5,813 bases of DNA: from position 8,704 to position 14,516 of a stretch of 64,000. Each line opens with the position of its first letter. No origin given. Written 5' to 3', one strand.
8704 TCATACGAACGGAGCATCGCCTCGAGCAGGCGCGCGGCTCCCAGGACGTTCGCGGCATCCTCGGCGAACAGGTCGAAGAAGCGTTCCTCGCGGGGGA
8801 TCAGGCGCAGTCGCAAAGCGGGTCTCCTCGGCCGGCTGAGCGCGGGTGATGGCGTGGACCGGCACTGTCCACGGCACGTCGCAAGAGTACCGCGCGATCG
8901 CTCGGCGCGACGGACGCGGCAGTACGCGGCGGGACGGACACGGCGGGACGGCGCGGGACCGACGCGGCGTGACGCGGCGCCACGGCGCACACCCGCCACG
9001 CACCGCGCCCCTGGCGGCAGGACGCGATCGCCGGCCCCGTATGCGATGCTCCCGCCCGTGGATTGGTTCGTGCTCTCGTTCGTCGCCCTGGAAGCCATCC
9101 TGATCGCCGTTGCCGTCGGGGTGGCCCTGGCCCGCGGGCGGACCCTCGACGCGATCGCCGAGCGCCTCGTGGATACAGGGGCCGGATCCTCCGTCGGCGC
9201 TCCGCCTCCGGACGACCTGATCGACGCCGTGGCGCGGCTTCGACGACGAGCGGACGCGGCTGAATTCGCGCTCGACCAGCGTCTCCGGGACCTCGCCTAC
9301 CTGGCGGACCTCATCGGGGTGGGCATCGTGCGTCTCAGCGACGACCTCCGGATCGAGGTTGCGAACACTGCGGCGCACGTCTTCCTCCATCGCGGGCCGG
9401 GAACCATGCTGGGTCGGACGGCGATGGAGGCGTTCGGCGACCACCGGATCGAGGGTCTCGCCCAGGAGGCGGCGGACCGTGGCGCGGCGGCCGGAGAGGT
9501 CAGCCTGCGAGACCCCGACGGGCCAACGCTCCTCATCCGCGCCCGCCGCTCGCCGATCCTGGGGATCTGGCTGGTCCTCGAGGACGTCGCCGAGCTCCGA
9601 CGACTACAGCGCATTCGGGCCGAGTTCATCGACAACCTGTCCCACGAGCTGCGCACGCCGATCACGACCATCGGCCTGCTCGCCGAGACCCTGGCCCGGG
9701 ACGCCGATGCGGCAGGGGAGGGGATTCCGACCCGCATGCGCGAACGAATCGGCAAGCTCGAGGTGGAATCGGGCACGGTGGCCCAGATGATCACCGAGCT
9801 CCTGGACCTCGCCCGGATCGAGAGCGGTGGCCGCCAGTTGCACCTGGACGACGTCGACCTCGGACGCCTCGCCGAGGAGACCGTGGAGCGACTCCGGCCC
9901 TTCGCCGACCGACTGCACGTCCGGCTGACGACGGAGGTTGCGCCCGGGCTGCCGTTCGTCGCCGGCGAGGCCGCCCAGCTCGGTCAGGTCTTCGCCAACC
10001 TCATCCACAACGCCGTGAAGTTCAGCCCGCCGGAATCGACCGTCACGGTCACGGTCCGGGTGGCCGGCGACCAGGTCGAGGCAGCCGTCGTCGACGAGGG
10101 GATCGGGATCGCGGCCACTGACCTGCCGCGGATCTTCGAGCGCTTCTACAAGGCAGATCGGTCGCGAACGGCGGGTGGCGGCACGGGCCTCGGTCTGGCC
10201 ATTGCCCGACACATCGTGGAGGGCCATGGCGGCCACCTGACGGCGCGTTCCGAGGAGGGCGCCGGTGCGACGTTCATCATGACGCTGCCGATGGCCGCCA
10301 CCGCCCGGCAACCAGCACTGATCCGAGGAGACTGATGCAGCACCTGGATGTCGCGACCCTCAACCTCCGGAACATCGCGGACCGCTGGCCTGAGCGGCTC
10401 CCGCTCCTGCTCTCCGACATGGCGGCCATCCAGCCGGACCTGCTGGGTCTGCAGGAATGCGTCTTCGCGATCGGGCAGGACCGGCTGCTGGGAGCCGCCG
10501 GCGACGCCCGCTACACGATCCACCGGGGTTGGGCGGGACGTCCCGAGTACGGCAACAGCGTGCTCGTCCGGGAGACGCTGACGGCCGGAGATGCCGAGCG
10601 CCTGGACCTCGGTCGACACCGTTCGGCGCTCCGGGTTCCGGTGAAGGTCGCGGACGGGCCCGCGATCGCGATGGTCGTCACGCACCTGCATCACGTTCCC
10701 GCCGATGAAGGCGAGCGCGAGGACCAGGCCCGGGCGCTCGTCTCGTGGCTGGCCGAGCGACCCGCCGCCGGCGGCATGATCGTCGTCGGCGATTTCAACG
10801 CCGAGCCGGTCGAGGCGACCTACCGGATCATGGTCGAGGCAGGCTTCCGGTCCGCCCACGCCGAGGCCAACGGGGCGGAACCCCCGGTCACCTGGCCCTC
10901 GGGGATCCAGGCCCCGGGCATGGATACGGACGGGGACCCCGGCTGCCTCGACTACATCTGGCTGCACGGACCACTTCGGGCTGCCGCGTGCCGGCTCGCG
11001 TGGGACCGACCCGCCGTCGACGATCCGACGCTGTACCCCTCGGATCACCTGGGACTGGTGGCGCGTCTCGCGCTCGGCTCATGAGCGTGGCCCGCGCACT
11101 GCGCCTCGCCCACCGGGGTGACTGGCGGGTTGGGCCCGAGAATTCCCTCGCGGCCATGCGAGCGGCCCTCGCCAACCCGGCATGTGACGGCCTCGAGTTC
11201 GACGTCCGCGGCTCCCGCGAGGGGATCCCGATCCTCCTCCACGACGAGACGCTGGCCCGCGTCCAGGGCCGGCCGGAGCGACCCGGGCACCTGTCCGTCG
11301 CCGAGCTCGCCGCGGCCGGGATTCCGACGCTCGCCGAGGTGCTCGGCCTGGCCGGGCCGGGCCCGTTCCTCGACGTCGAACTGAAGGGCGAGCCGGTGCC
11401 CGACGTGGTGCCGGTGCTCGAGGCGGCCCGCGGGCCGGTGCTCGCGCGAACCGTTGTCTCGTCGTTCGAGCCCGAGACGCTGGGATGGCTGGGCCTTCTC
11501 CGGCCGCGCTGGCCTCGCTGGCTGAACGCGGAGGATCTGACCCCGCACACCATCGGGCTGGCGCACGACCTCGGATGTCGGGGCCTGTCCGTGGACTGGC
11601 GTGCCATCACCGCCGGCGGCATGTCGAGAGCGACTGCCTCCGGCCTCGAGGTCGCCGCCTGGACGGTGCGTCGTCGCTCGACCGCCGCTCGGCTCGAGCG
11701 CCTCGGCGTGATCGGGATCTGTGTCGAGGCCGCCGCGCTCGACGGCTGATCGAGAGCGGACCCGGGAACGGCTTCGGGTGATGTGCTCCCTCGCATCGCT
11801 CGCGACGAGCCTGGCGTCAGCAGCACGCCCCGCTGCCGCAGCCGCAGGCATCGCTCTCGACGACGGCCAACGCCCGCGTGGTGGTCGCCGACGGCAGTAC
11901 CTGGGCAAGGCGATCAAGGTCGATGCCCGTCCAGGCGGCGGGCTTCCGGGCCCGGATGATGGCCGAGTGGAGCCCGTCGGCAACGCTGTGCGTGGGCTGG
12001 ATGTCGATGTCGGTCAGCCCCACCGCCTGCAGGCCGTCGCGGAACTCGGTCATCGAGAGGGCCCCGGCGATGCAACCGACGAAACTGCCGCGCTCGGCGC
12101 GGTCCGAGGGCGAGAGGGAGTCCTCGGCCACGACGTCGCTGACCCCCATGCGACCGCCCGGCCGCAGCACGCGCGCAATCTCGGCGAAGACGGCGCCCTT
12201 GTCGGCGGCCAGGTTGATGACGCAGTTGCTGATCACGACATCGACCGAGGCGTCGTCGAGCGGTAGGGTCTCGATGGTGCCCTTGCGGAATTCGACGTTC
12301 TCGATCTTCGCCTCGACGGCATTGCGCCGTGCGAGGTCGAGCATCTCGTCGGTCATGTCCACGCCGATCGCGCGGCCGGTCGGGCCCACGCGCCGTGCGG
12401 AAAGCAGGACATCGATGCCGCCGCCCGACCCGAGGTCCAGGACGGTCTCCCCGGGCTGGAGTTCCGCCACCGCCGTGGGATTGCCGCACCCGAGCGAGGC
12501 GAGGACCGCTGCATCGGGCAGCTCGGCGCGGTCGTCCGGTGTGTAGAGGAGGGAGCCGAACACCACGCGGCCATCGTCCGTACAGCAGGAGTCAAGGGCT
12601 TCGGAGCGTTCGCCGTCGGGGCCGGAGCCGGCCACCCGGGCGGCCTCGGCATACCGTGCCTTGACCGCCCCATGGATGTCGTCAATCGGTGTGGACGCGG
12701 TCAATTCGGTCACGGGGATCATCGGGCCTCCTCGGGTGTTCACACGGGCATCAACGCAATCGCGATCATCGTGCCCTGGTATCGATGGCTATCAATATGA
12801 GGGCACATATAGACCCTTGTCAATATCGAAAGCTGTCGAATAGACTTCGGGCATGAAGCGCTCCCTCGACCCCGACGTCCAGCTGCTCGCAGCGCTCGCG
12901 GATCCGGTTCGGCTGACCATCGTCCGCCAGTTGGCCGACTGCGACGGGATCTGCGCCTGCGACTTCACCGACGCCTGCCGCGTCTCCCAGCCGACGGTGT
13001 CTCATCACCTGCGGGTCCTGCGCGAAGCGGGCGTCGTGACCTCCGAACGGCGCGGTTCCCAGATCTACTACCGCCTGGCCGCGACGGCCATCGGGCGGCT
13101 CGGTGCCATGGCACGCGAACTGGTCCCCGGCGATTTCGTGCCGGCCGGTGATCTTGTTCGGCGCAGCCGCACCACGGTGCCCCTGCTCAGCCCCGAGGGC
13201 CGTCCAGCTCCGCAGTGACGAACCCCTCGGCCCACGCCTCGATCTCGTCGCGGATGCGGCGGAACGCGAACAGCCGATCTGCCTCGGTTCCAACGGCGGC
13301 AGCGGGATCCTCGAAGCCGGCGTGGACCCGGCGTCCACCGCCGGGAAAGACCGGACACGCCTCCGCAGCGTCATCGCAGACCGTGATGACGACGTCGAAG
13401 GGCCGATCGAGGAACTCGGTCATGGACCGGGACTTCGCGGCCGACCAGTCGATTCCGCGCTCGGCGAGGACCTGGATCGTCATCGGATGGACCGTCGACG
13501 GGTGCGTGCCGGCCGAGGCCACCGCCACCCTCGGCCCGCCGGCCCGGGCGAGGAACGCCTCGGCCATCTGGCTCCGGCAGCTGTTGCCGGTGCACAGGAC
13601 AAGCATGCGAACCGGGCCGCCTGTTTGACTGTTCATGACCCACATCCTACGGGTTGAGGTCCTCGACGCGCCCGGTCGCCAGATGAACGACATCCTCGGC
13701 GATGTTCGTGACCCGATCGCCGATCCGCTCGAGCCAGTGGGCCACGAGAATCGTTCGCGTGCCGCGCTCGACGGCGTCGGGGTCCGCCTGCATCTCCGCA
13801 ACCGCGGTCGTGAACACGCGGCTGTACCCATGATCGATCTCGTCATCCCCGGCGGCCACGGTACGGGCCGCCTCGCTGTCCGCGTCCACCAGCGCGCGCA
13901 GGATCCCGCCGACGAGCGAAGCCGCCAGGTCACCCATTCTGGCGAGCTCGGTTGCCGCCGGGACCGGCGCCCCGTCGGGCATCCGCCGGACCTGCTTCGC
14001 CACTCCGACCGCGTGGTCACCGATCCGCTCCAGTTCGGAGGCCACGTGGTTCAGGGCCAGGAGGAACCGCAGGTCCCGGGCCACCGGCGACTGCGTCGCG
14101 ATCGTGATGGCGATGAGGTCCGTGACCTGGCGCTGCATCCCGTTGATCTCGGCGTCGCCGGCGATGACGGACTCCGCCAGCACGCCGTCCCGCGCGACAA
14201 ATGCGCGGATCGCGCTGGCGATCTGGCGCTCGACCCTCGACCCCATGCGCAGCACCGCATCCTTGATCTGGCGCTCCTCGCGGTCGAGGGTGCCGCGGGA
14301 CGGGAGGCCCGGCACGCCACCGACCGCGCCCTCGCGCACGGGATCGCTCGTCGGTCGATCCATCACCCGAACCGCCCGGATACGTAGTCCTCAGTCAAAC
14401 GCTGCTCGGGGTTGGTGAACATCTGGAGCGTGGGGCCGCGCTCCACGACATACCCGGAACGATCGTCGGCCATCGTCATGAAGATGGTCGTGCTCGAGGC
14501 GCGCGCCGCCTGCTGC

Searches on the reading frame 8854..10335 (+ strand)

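Call 8: search_protein_families(library=pfam, proteins=[window:8854-10335:+], max_evalue=0.001)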
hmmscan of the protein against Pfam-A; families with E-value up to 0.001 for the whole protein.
window:8854-10335:+ (493 aa): 4 families
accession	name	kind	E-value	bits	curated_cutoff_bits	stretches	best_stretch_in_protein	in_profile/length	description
PF02518.31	HATPase_c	-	2e-31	109.1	26.4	1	373-481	3-110/111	Histidine kinase-, DNA gyrase B-, and HSP90-like ATPase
PF00512.31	HisKA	-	1.7e-13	50.8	26.9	1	255-325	2-66/66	His Kinase A (phospho-acceptor) domain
PF13581.12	HATPase_c_2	-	0.00029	21.3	27.4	1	379-461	39-113/127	Histidine kinase-like ATPase domain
PF08448.16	PAS_4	-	0.00044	20.9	23.1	1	154-223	4-76/110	PAS fold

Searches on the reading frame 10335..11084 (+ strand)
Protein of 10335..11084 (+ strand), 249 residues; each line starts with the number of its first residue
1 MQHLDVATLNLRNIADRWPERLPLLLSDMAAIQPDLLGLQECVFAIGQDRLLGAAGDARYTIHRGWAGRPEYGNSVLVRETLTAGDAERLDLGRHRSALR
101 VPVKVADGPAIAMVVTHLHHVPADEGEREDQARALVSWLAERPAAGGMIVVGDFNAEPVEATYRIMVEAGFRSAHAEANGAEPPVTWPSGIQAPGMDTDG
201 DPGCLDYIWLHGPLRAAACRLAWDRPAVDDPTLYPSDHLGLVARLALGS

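Call 8: search_protein_families(library=pfam, proteins=[window:10335-11084:+], max_evalue=0.001)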
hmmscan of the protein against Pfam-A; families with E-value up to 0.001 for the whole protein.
window:10335-11084:+ (249 aa): 1 family
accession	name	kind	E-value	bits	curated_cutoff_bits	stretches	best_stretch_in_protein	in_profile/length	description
PF03372.29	Exo_endo_phos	-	8.1e-19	68.7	24.5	1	7-238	1-225/225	Endonuclease/Exonuclease/phosphatase family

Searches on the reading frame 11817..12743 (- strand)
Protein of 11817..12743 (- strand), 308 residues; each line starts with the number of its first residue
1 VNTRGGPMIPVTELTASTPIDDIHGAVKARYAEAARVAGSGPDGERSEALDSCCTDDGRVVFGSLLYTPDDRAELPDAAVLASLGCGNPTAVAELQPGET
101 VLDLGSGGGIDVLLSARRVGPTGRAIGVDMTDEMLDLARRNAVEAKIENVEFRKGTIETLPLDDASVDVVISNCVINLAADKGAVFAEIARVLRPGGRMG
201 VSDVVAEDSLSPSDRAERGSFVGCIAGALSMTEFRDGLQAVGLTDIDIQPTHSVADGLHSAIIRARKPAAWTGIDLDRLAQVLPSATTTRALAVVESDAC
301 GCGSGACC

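Call 8: search_protein_families(library=pfam, proteins=[window:11817-12743:-], max_evalue=0.001)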
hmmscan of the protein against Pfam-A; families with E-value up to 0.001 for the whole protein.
window:11817-12743:- (308 aa): 12 families
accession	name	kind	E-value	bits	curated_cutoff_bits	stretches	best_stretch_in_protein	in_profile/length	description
PF13847.12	Methyltransf_31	-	6e-31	107.5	27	1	97-211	3-119/145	Methyltransferase domain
PF13649.12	Methyltransf_25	-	8e-22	78.2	27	1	101-197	1-97/97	Methyltransferase domain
PF08241.18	Methyltransf_11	-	1.1e-21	77.7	21.2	1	102-199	1-93/95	Methyltransferase domain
PF01209.24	Ubie_methyltran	-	4.5e-14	52.8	20.1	1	96-201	46-151/233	ubiE/COQ5 methyltransferase family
PF08242.18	Methyltransf_12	-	8.8e-11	42.8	30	1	102-198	1-97/98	Methyltransferase domain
PF13489.12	Methyltransf_23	-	2.6e-08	34.2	27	1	93-208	18-123/164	Methyltransferase domain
PF01135.25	PCMT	-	3.2e-08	34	20.3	1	93-155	69-131/210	Protein-L-isoaspartate(D-aspartate) O-methyltransferase (PCMT)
PF06325.19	PrmA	-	2.6e-07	30.9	22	1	95-209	159-266/296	Ribosomal protein L11 methyltransferase (PrmA)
PF05148.21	Methyltransf_8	-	1.9e-05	25.1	27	1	156-205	112-160/219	Hypothetical methyltransferase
PF01170.24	UPF0020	-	2.4e-05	24.6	22.3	1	124-173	78-128/197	RMKL-like, methyltransferase domain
PF05175.20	MTS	-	4.9e-05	23.5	23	1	98-199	32-136/170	Methyltransferase small domain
PF20922.3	Anamorsin_N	-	8.7e-05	22.7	27.1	1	157-209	42-95/163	Anamorsin, N-terminal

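Call 66: search_protein_families(library=ncbifam, proteins=[window:11817-12743:-], max_evalue=0.00001)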
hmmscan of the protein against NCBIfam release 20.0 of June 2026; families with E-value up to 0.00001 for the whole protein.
window:11817-12743:- (308 aa): 34 families (the best 25 are shown)
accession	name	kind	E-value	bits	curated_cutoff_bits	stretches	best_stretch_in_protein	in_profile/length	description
NF008823.0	PRK11873.1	subfamily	1e-86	290.8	263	1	21-256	5-236/272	arsenite methyltransferase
NF041537.1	ArsM_AhpD_UU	exception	8.3e-48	162.9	510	1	58-249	37-228/345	arsenite methyltransferase/AhpD domain selenoprotein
NF041536.1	ArsM_DUF2284_UU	exception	9.5e-46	156.1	575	1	58-272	37-253/459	arsenite methyltransferase/DUF2284 domain selenoprotein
NF047649.1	MTase_UXPK_star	exception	1.7e-44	151.9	460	1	64-243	44-223/283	methyltransferase/UXPK-star double selenoprotein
NF040538.1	methyl_ArsM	equivalog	4.3e-38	131.4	500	2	154-250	158-257/356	arsinothricin biosynthesis methyltransferase ArsM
NF038099.1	AsSugarArsM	exception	4.7e-27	95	400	1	75-250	36-220/321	arsenosugar biosynthesis arsenite methyltransferase ArsM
NF045667.1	MTase_DVU1556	equivalog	1.8e-26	92.9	155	1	91-244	16-161/213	DVU_1556 family methyltransferase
NF040539.1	AST_met_ArsM_2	exception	1.5e-20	74.2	240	1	100-249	59-211/262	putative arsinothricin biosynthesis methyltransferase ArsM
NF001244.0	PRK00216.1-5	equivalog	1.7e-16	60.2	216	1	93-211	44-162/236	bifunctional demethylmenaquinone methyltransferase/2-methoxy-6-polyprenyl-1,4-benzoquinol methylase UbiE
NF052510.1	methyltran_MpqE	exception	3.2e-16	59.4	335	1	92-199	41-149/234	methyl-plastoquinone biosynthesis methyltransferase MpqE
TIGR01934.1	MenG_MenH_UbiE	subfamily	5e-15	55.4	158.35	1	94-208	36-148/223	ubiquinone/menaquinone biosynthesis methyltransferase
NF001240.0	PRK00216.1-1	equivalog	7.8e-15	54.6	378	1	92-201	58-168/251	bifunctional demethylmenaquinone methyltransferase/2-methoxy-6-polyprenyl-1,4-benzoquinol methylase UbiE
TIGR02752.1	MenG_heptapren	equivalog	2e-14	53.7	419.85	1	94-200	42-148/231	demethylmenaquinone methyltransferase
TIGR02072.1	BioC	equivalog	2.5e-14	53.7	184.95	1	99-207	36-138/244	malonyl-ACP O-methyltransferase BioC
NF001243.0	PRK00216.1-4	equivalog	9.6e-14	51.3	235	1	94-199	44-149/237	demethylmenaquinone methyltransferase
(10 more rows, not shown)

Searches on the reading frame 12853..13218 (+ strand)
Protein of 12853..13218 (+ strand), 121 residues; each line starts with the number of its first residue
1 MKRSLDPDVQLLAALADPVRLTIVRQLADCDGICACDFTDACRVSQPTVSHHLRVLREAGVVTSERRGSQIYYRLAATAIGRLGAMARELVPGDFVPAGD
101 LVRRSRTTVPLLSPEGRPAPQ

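Call 8: search_protein_families(library=pfam, proteins=[window:12853-13218:+], max_evalue=0.001)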
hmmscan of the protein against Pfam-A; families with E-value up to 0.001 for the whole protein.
window:12853-13218:+ (121 aa): 2 families
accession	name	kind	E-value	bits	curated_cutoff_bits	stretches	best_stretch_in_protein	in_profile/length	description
PF01022.26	HTH_5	-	6.1e-14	52.1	22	1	17-64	1-47/47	Bacterial regulatory protein, arsR family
PF12840.13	HTH_20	-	2.9e-10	40.4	27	1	15-64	1-50/51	Helix-turn-helix domain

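Call 66: search_protein_families(library=ncbifam, proteins=[window:12853-13218:+], max_evalue=0.00001)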
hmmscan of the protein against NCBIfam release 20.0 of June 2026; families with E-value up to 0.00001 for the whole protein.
window:12853-13218:+ (121 aa): 8 families
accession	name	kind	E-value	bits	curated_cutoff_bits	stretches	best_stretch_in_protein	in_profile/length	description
NF033788.1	HTH_metalloreg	subfamily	4.9e-26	90.3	55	1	9-80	2-73/77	metalloregulator ArsR/SmtB family transcription factor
NF041413.1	ArsR_Rv2640c_fam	equivalog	4.6e-17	62.5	155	1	12-83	36-109/118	Rv2640c family ArsR-like transcriptional regulator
NF033789.1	repress_SdpR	subfamily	2.1e-16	59.6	100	1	13-80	3-69/79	autorepressor SdpR family transcription factor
NF007528.0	PRK10141.1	subfamily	1.8e-15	56.8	97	1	8-77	6-75/117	metalloregulator ArsR/SmtB family transcription factor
NF040642.1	sulf_sens_BigR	equivalog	2.1e-13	50.2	155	1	10-80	12-81/95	sulfite-sensing transcriptional repressor BigR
NF045707.1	Dbac_1936_reg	equivalog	2.7e-11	43.3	115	1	9-80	8-78/99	ArsR/SmtB-type metalloregulator TsoR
NF047906.1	CdPbTransRegCmtR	equivalog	5.7e-09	35.8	150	1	12-81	15-83/104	Cd(II)/Pb(II)-sensing metalloregulatory transcriptional regulator CmtR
NF052532.1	TransRegPagRBaca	equivalog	1.1e-08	35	170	1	3-77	12-85/99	transcriptional repressor PagR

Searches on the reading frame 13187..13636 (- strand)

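Call 66: search_protein_families(library=ncbifam, proteins=[window:13187-13636:-], max_evalue=0.00001)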
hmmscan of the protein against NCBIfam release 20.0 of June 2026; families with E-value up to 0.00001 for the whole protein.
window:13187-13636:- (149 aa): 5 families
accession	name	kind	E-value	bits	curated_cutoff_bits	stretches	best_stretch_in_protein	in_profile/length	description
TIGR02691.1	arsC_pI258_fam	equivalog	8.4e-34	116.6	174.3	1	13-134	3-124/129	arsenate reductase (thioredoxin)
NF010053.0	PRK13530.1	subfamily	9.5e-28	97.2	215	1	12-139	7-128/133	arsenate reductase (thioredoxin)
TIGR02689.1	ars_reduc_gluta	equivalog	8.7e-20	71.2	157.6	1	11-134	3-120/126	arsenate reductase, glutathione/glutaredoxin type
NF008486.0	PRK11391.1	equivalog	3.2e-08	34.2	247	1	11-86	9-86/148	phosphotyrosine-protein phosphatase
NF007520.0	PRK10126.1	equivalog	1.4e-06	28.8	243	1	10-88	4-84/147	low molecular weight protein-tyrosine-phosphatase Wzb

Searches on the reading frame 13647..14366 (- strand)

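Call 8: search_protein_families(library=pfam, proteins=[window:13647-14366:-], max_evalue=0.001)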
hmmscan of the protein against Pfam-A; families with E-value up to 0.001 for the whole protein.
window:13647-14366:- (239 aa): 1 family
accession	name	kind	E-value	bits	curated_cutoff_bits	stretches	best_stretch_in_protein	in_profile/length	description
PF01895.24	PhoU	-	2.8e-39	133.8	23.5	2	38-126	1-89/89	PhoU domain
